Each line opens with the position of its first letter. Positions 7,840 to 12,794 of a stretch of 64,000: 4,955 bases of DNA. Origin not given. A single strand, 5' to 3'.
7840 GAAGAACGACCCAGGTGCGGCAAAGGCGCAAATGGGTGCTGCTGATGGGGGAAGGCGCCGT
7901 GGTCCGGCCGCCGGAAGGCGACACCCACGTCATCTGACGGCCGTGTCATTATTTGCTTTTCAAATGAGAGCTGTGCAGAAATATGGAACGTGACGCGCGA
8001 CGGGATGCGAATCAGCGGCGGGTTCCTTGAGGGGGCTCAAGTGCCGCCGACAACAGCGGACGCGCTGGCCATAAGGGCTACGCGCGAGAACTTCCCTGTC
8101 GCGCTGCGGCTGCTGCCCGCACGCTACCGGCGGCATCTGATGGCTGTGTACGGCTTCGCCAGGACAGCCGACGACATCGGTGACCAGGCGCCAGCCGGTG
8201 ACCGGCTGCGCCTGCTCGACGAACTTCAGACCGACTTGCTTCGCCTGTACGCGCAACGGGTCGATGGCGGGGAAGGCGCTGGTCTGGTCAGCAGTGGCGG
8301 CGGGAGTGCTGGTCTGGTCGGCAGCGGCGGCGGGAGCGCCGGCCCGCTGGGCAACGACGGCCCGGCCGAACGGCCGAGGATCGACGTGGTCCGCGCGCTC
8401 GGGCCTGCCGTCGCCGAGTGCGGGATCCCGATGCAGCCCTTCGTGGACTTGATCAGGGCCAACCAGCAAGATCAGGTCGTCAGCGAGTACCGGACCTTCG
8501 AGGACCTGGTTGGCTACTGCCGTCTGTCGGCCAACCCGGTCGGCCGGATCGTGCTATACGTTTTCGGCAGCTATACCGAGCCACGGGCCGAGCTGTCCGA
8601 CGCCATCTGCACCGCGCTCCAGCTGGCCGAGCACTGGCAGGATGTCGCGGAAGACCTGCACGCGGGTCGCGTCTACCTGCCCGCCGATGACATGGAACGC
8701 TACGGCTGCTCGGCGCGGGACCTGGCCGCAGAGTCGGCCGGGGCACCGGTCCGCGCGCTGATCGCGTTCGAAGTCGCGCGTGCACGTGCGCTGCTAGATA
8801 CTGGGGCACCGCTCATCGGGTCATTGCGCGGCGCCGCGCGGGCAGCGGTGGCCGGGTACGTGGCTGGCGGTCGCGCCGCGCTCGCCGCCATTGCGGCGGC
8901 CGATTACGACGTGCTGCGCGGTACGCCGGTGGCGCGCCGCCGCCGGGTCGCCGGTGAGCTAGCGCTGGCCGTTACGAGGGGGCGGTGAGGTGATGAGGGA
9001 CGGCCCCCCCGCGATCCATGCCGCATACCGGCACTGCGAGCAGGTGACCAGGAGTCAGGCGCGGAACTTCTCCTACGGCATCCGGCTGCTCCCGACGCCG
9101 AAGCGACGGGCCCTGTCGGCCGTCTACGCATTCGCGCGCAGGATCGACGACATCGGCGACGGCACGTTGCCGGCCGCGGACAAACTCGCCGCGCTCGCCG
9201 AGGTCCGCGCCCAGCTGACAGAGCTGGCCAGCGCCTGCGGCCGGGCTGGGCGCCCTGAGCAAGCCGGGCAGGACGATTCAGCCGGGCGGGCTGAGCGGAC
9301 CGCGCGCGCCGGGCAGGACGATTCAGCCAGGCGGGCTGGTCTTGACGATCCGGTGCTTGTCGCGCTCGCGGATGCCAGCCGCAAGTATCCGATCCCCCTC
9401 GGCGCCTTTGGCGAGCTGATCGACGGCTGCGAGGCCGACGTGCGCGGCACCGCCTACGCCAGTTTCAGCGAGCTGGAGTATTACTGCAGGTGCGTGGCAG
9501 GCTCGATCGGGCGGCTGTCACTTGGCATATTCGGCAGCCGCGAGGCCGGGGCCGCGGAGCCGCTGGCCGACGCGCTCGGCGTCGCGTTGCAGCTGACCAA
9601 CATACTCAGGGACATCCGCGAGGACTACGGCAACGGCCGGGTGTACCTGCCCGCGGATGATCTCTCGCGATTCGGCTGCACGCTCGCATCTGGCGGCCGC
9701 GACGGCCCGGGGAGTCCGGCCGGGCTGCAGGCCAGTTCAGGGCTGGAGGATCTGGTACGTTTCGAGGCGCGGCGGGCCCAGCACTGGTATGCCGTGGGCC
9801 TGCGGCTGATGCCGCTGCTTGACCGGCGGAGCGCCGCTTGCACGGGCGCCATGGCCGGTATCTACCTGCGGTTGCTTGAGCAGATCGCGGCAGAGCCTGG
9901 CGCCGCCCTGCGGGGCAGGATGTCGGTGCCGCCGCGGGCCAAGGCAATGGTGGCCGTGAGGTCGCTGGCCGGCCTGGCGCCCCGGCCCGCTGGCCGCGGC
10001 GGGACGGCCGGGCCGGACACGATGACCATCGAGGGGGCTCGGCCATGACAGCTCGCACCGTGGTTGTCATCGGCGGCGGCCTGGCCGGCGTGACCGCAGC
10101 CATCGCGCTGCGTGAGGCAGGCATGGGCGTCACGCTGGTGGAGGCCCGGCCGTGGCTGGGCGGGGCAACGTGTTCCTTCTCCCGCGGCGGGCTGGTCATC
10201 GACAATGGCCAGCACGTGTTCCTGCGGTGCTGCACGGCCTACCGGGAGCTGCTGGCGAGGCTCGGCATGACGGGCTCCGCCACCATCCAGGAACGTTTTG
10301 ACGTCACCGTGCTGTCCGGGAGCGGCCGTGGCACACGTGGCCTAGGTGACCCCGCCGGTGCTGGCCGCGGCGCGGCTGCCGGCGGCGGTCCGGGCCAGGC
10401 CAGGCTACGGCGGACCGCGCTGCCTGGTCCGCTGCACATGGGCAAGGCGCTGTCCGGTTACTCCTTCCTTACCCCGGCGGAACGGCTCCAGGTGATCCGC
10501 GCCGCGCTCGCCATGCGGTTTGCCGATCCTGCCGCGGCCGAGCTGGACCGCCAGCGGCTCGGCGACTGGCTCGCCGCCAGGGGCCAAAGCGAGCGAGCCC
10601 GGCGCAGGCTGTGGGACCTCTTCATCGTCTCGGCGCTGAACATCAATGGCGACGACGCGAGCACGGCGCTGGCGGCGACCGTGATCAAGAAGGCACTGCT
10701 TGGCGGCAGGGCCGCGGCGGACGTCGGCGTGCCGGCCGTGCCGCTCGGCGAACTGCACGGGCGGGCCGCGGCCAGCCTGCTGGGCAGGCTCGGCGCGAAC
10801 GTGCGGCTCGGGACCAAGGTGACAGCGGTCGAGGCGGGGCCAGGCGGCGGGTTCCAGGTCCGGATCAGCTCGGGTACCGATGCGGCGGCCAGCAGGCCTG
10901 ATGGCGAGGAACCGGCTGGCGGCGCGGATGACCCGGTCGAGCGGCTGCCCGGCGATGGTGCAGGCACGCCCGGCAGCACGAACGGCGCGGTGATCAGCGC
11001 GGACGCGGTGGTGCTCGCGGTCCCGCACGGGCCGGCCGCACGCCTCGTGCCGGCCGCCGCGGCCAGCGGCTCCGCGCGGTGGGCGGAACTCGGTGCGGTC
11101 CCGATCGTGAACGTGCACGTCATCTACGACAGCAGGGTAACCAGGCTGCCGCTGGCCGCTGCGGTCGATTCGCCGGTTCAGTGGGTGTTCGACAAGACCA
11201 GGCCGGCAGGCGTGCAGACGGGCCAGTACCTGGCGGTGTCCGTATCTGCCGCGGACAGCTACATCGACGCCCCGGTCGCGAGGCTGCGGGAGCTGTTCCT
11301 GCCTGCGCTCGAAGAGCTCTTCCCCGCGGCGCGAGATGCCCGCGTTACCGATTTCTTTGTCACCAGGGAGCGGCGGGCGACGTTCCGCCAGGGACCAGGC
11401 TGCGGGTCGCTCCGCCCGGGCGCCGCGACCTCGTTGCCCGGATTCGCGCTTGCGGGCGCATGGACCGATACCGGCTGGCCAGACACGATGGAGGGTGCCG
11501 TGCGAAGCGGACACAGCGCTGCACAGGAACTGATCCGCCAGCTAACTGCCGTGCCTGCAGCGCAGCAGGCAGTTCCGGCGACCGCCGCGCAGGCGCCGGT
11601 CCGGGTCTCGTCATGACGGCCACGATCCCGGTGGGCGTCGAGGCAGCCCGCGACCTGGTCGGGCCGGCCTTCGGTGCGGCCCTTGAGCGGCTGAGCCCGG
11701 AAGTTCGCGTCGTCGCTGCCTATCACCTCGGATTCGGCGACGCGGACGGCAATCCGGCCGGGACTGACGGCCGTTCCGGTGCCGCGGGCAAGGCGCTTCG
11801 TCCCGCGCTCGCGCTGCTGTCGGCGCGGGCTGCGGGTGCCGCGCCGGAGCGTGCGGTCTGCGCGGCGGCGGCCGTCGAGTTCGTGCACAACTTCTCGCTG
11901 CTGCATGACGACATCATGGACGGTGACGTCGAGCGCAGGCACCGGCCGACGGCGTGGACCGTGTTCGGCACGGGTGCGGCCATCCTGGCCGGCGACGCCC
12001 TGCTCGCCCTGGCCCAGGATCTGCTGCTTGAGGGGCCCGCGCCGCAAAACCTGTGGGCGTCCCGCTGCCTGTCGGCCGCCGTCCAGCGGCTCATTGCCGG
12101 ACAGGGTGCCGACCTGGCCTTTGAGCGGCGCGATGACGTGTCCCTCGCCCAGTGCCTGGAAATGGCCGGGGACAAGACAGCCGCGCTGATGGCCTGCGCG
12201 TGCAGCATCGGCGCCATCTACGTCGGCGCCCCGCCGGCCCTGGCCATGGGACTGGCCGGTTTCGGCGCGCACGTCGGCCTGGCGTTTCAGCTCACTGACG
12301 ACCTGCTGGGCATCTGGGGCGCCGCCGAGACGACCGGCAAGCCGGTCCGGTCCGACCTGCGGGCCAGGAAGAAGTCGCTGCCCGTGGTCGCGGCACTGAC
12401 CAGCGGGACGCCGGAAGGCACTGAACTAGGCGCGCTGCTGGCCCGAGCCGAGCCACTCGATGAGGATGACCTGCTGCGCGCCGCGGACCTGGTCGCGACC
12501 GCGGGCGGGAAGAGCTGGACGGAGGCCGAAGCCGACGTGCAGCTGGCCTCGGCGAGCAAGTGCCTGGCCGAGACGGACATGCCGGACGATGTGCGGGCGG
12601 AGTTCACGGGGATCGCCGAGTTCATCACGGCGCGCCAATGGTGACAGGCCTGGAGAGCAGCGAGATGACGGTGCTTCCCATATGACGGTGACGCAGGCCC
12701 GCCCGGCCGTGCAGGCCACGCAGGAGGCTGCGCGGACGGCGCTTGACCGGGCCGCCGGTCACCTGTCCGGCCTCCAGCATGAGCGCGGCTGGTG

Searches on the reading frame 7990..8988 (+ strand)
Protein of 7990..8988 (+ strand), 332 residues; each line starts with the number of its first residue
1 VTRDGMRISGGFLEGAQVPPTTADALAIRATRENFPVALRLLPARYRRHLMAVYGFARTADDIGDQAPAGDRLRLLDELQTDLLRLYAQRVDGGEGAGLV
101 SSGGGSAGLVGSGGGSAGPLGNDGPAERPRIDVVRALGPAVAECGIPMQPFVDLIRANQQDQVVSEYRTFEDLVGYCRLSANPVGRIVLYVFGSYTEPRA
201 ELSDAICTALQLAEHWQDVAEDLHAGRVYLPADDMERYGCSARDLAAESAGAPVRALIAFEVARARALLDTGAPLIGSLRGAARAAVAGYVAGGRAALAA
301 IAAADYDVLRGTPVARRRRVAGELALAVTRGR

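Call 3: search_protein_families(library=pfam, proteins=[window:7990-8988:+])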
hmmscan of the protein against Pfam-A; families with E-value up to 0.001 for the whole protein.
window:7990-8988:+ (332 aa): 1 family
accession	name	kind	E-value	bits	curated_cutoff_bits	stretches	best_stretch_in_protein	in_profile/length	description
PF00494.24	SQS_PSY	-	1.2e-64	219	26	1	29-318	2-262/263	Squalene/phytoene synthase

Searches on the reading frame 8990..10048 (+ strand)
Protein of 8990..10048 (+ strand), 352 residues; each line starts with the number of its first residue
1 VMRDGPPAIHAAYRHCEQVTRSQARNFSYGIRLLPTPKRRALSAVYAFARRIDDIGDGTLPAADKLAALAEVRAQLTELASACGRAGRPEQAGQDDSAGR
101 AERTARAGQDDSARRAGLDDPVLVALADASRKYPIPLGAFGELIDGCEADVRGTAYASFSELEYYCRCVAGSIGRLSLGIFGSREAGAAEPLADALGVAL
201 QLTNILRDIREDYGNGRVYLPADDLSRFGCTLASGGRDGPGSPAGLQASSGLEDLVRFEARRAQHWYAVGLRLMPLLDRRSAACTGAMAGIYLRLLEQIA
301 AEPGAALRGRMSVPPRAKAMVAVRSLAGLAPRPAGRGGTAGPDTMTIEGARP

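Call 3: search_protein_families(library=pfam, proteins=[window:8990-10048:+])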
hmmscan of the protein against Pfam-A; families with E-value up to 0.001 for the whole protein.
window:8990-10048:+ (352 aa): 1 family
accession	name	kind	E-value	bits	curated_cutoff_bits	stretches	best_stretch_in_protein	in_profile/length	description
PF00494.24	SQS_PSY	-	1.4e-68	231.9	26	1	21-315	2-261/263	Squalene/phytoene synthase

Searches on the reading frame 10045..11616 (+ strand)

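Call 3: search_protein_families(library=pfam, proteins=[window:10045-11616:+])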
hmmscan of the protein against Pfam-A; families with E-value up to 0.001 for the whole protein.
window:10045-11616:+ (523 aa): 10 families
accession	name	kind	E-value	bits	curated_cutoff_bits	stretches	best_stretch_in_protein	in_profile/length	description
PF01593.30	Amino_oxidase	-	5.4e-47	161.5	19.8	2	311-497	239-443/443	Flavin containing amine oxidoreductase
PF12831.13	FAD_oxidored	-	9.5e-11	42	27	1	6-79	2-74/416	FAD dependent oxidoreductase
PF13450.12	NAD_binding_8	-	2.1e-10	41.1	21.9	1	8-62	1-55/68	NAD(P)-binding Rossmann-like domain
PF00890.30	FAD_binding_2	-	4.1e-08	33.3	20.4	1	6-50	2-45/414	FAD binding domain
PF07992.20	Pyr_redox_2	-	8.3e-07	29.1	26.1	1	5-38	2-177/291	Pyridine nucleotide-disulphide oxidoreductase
PF00070.33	Pyr_redox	-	2e-06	28.7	22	1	6-39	2-35/82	Pyridine nucleotide-disulphide oxidoreductase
PF01266.30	DAO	-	2.3e-06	27.8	27.9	1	6-278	2-191/353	FAD dependent oxidoreductase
PF01134.28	GIDA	-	1.1e-05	25.2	22.1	1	5-50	1-47/391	Glucose inhibited division protein A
PF01494.25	FAD_binding_3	-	0.00033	20.4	22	1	5-37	3-35/349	FAD binding domain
PF03486.20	HI0933_like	-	0.00044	20.2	50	0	5-39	2-36/244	HI0933-like protein Rossmann domain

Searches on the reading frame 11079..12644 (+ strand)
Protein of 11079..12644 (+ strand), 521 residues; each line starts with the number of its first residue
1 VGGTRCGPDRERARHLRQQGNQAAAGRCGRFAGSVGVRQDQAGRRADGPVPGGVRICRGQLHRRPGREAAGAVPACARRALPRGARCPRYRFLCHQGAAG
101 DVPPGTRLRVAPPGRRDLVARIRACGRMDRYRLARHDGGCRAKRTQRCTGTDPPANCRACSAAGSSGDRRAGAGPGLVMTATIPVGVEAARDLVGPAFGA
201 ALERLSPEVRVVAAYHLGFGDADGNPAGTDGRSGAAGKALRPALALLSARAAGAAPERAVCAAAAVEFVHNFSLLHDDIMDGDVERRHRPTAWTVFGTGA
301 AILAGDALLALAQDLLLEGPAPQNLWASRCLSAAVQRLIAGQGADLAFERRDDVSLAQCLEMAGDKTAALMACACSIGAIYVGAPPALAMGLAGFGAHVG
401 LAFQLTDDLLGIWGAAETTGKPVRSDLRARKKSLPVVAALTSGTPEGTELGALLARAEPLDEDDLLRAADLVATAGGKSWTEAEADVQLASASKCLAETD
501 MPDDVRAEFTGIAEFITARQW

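Call 3: search_protein_families(library=pfam, proteins=[window:11079-12644:+])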
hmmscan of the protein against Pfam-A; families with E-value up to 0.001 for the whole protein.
window:11079-12644:+ (521 aa): 1 family
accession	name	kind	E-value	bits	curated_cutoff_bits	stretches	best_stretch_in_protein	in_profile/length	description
PF00348.22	polyprenyl_synt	-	9.3e-55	186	27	1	235-465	14-244/251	Polyprenyl synthetase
